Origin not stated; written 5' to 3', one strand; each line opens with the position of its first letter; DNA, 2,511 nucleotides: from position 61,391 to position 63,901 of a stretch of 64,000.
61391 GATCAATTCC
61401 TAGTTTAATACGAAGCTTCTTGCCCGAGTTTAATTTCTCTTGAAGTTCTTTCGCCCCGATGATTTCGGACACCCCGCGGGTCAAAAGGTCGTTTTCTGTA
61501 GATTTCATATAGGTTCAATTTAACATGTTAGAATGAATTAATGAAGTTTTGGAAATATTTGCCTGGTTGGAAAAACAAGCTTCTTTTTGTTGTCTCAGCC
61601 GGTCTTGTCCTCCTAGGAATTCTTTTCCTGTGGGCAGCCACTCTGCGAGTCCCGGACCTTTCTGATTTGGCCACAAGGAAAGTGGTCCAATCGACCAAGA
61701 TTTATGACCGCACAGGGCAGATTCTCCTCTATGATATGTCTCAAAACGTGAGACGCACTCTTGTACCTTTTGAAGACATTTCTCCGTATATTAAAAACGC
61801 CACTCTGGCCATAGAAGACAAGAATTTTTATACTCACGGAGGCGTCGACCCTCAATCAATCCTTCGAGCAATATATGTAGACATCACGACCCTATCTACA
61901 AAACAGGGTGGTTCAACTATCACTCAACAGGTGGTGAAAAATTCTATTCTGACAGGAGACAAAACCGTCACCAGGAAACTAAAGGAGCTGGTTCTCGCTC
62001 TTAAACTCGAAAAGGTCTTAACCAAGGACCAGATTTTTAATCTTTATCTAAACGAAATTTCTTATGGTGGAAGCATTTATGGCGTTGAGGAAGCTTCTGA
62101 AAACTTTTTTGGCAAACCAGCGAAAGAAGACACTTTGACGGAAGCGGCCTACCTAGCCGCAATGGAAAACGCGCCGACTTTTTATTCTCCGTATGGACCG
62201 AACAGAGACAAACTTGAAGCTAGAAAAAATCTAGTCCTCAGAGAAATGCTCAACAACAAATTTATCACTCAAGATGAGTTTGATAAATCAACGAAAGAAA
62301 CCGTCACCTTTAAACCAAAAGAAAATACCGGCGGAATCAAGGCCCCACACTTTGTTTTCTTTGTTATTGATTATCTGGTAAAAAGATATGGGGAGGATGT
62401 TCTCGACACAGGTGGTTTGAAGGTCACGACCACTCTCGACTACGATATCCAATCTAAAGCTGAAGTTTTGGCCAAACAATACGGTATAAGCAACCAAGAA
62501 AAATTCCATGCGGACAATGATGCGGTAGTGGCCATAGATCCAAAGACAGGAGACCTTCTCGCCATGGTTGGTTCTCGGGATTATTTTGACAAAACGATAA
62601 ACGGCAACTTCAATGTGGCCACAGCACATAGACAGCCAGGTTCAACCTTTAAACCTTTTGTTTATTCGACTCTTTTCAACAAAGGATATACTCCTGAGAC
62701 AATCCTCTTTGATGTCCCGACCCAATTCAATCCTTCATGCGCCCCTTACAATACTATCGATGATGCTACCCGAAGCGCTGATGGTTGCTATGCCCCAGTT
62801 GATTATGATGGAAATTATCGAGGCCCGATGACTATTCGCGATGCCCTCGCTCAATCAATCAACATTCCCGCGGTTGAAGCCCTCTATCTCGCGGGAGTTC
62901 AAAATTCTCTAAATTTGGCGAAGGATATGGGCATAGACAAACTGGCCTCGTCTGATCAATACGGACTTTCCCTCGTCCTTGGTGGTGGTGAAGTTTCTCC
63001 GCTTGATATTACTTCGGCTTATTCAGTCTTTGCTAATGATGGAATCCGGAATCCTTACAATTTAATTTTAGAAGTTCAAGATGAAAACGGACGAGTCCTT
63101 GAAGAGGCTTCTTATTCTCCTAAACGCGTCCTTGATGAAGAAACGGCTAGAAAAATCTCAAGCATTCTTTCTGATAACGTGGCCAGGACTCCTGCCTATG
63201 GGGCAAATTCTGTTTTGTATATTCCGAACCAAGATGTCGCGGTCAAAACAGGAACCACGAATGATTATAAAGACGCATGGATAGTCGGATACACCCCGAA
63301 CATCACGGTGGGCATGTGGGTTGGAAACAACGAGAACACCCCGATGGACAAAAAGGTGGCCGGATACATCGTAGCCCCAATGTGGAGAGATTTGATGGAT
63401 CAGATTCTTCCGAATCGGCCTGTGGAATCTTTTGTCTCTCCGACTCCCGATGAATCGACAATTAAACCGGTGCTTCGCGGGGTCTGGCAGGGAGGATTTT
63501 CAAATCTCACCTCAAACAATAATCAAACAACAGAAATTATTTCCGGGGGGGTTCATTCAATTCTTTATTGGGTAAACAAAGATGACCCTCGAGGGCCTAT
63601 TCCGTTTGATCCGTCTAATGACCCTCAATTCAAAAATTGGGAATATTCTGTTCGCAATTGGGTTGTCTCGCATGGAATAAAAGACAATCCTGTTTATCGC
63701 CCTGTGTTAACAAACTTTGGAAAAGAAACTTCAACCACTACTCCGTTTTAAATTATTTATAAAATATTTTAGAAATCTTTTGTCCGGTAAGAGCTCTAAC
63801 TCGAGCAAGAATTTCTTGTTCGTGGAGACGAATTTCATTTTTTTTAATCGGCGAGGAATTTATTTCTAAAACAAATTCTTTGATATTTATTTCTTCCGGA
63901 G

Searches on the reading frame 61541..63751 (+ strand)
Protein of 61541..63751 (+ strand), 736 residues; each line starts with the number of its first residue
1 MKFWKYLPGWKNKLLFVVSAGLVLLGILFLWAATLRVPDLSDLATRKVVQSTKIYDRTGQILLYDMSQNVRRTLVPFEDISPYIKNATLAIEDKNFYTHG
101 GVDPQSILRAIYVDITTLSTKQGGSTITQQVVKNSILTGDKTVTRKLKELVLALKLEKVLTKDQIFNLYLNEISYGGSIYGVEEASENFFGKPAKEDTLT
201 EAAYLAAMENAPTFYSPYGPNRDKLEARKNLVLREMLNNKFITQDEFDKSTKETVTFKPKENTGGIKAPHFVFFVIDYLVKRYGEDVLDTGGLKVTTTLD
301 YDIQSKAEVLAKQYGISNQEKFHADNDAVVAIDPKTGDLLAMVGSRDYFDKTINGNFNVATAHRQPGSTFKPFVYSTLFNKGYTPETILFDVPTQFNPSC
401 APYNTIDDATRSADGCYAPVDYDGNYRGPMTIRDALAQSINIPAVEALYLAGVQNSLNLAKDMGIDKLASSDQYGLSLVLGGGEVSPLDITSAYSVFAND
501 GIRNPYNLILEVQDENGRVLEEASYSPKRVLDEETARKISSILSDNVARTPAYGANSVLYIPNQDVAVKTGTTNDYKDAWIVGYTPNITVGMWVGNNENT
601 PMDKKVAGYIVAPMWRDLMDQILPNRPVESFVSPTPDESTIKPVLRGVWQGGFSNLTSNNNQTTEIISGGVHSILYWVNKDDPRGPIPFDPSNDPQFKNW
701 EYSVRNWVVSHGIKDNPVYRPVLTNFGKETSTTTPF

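Call 51: search_protein_families(library=pfam, proteins=[window:61541-63751:+], max_evalue=0.00001)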
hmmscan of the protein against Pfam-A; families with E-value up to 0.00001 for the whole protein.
window:61541-63751:+ (736 aa): 2 families
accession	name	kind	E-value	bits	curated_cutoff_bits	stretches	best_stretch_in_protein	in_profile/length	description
PF00912.28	Transgly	-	5.1e-59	199.1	27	1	65-236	7-177/178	Transglycosylase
PF00905.27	Transpeptidase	-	2e-28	99.9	22.1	1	328-612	2-295/299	Penicillin binding protein transpeptidase domain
